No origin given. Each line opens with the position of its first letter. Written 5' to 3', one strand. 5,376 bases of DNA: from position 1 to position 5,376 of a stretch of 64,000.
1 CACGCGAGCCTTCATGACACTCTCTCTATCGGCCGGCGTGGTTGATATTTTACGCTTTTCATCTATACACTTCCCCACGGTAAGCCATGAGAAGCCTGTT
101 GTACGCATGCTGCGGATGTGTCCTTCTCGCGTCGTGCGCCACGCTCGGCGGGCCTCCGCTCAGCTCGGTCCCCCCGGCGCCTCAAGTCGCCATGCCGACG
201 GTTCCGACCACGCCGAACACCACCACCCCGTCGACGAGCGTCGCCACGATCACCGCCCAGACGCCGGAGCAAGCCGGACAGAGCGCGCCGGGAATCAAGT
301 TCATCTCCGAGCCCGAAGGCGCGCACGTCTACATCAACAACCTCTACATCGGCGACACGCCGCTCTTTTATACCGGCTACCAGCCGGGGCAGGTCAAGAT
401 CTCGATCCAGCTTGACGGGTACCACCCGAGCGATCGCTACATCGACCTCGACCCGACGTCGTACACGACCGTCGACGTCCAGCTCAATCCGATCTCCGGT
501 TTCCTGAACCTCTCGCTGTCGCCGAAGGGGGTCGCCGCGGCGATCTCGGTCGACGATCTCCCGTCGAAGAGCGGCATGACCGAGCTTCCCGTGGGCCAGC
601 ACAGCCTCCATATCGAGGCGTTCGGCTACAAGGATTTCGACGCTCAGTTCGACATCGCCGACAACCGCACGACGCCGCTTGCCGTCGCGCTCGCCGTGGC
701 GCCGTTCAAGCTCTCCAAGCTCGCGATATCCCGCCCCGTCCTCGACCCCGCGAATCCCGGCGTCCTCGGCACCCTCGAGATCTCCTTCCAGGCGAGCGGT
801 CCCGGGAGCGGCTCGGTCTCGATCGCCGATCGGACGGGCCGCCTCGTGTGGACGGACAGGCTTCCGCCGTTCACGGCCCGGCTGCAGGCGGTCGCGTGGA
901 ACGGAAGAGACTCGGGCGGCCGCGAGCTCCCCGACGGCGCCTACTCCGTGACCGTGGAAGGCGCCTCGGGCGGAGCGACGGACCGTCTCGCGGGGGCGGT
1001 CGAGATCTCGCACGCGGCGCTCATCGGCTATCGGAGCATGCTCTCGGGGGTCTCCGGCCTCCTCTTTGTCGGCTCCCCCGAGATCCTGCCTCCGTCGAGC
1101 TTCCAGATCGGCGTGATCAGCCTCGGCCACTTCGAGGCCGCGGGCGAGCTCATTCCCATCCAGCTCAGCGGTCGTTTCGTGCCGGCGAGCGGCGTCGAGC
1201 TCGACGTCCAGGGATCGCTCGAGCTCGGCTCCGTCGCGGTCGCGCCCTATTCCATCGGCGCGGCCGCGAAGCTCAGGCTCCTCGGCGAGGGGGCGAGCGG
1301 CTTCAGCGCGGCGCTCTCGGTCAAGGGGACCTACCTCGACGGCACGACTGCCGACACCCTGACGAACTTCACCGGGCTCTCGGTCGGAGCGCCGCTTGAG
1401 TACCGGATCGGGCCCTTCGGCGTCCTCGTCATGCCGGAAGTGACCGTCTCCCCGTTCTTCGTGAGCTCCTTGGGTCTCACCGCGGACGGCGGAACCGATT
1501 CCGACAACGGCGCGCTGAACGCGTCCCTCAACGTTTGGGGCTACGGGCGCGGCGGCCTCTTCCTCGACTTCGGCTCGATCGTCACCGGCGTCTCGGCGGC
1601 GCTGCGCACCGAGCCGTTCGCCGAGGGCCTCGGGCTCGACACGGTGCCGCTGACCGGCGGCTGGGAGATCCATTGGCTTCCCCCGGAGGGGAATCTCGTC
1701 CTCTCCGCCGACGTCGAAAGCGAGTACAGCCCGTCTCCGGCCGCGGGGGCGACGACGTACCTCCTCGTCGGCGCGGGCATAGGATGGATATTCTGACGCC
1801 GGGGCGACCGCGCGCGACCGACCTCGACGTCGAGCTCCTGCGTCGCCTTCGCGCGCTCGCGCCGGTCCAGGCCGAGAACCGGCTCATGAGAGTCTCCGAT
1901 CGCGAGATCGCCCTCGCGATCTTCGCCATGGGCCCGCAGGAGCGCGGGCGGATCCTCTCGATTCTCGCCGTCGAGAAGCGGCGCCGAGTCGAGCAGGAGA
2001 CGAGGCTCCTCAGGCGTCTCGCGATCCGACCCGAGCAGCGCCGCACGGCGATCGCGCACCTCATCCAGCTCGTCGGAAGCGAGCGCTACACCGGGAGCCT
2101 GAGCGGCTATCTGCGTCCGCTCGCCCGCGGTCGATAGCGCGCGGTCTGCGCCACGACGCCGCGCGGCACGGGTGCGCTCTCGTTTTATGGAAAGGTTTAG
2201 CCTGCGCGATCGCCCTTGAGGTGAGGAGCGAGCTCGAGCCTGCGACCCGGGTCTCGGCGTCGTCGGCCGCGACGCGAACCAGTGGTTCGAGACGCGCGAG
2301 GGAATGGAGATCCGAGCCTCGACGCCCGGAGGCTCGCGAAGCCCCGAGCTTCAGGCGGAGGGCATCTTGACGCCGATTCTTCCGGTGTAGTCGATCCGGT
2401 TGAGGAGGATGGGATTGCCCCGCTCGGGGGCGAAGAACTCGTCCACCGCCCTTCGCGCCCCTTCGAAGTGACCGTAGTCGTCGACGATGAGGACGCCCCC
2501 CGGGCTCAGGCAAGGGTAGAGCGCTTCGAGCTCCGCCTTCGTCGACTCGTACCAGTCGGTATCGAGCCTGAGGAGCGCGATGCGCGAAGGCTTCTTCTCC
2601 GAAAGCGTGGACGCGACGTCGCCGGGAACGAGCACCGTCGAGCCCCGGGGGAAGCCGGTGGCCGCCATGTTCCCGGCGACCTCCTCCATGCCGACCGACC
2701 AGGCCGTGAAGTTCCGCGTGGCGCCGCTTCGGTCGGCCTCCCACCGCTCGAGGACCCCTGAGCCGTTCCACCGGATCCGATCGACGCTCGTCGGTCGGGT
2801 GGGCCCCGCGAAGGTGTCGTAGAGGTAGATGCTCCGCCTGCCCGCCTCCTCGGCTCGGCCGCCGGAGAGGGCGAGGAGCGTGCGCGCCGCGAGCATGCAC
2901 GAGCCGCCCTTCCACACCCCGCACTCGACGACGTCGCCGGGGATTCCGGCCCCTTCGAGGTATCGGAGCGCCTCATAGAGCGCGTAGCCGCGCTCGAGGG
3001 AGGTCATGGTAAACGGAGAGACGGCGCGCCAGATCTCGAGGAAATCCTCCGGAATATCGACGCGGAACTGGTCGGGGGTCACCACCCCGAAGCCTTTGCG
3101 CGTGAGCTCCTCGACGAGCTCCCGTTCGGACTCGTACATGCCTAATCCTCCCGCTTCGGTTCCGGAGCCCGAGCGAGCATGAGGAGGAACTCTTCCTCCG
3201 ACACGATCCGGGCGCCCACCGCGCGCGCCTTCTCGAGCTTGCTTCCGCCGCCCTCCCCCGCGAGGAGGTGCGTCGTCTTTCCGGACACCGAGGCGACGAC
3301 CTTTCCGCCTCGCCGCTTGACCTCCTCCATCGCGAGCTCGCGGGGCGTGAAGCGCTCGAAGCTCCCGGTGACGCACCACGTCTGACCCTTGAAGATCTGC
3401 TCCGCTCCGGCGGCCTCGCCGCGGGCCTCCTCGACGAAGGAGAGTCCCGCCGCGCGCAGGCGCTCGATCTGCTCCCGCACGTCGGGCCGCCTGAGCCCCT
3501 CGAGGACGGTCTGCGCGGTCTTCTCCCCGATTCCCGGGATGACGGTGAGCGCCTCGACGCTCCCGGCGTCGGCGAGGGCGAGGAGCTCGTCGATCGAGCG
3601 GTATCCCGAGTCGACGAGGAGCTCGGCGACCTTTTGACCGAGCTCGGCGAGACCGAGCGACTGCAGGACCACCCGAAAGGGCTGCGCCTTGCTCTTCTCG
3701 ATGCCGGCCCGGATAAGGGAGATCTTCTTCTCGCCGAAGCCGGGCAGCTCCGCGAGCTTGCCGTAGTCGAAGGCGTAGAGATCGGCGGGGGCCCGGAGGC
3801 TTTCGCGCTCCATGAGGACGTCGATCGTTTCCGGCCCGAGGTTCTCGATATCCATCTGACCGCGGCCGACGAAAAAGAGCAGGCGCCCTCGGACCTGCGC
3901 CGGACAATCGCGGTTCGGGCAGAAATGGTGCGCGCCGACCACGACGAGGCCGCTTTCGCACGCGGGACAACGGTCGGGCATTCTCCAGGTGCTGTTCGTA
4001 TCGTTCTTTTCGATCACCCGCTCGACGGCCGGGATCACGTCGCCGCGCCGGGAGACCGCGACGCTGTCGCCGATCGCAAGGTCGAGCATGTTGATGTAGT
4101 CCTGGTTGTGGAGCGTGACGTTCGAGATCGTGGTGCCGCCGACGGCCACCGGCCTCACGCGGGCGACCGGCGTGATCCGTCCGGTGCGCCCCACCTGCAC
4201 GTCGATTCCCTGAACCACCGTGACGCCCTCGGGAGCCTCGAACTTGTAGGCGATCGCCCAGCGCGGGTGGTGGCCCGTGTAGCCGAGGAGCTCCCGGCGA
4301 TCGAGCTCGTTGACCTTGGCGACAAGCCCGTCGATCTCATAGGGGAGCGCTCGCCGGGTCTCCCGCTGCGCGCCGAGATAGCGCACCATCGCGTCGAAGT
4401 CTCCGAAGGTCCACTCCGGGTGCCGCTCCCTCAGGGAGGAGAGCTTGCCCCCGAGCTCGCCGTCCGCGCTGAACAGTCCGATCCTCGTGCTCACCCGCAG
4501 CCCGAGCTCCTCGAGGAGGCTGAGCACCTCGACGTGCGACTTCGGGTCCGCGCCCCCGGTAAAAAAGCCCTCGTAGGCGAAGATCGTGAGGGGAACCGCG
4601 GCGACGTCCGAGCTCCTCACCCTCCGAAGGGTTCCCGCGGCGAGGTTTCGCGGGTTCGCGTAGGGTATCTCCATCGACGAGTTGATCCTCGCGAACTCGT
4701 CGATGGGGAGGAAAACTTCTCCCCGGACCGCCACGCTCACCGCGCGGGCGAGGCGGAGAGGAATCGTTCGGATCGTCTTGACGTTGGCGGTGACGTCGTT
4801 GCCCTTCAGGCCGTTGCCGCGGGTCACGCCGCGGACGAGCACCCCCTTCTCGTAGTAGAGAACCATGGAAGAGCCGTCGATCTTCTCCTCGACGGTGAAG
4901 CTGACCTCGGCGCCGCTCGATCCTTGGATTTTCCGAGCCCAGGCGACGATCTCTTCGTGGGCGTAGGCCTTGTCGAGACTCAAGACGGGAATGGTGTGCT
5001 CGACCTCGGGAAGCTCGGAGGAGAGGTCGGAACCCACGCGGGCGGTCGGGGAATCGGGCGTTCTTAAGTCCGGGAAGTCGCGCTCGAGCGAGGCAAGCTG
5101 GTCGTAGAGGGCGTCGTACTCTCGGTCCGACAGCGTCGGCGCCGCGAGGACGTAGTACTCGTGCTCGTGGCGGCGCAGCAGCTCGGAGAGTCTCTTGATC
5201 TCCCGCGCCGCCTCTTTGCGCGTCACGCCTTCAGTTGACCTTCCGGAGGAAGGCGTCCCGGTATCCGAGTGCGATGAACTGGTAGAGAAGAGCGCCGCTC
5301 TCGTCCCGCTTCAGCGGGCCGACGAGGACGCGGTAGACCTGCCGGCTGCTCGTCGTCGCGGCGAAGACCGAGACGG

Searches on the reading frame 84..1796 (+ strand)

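Call 13: search_protein_families(library=pfam, proteins=[window:84-1796:+], max_evalue=0.001)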
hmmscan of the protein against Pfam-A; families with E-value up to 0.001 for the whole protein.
window:84-1796:+ (570 aa): 3 families
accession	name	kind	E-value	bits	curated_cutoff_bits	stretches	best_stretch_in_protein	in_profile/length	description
PF08308.17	PEGA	-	2.5e-16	59.8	20.8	1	75-136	8-69/71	PEGA domain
PF13860.13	FlgD_ig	-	6.7e-09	36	27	1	235-296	14-78/79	FlgD Ig-like domain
PF13620.12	CarboxypepD_reg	-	1.2e-06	29.1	32.3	0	166-203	43-81/82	Carboxypeptidase regulatory-like domain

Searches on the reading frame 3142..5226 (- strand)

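Call 13: search_protein_families(library=pfam, proteins=[window:3142-5226:-], max_evalue=0.001)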
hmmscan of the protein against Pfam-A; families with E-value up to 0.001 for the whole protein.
window:3142-5226:- (694 aa): 8 families
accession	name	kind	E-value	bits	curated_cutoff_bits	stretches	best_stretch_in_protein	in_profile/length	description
PF01653.23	DNA_ligase_aden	-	2.2e-73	247.4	27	1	70-331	2-252/253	NAD-dependent DNA ligase adenylation domain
PF03120.22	DNA_ligase_OB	-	1.1e-28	99.4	32.9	1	336-411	2-77/79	NAD-dependent DNA ligase OB-fold domain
PF14520.12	HHH_5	-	1.1e-15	58.3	27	1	527-580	8-57/57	Helix-hairpin-helix domain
PF00533.33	BRCT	-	3.4e-11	43.6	21.3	1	609-681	3-75/78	BRCA1 C Terminus (BRCT) domain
PF12826.13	HHH_2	-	1.3e-06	28.9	27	1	520-587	2-64/64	Helix-hairpin-helix motif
PF12738.14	PTCB-BRCT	-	1.9e-06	28.2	22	1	629-676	13-60/63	twin BRCT domain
PF22745.1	Nlig-Ia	-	8.8e-06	26.7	27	1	7-54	3-50/92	DNA ligase-like, N-terminal NAD+-binding domain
PF09414.15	RNA_ligase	-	0.00078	20.1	27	0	110-174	3-75/171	RNA ligase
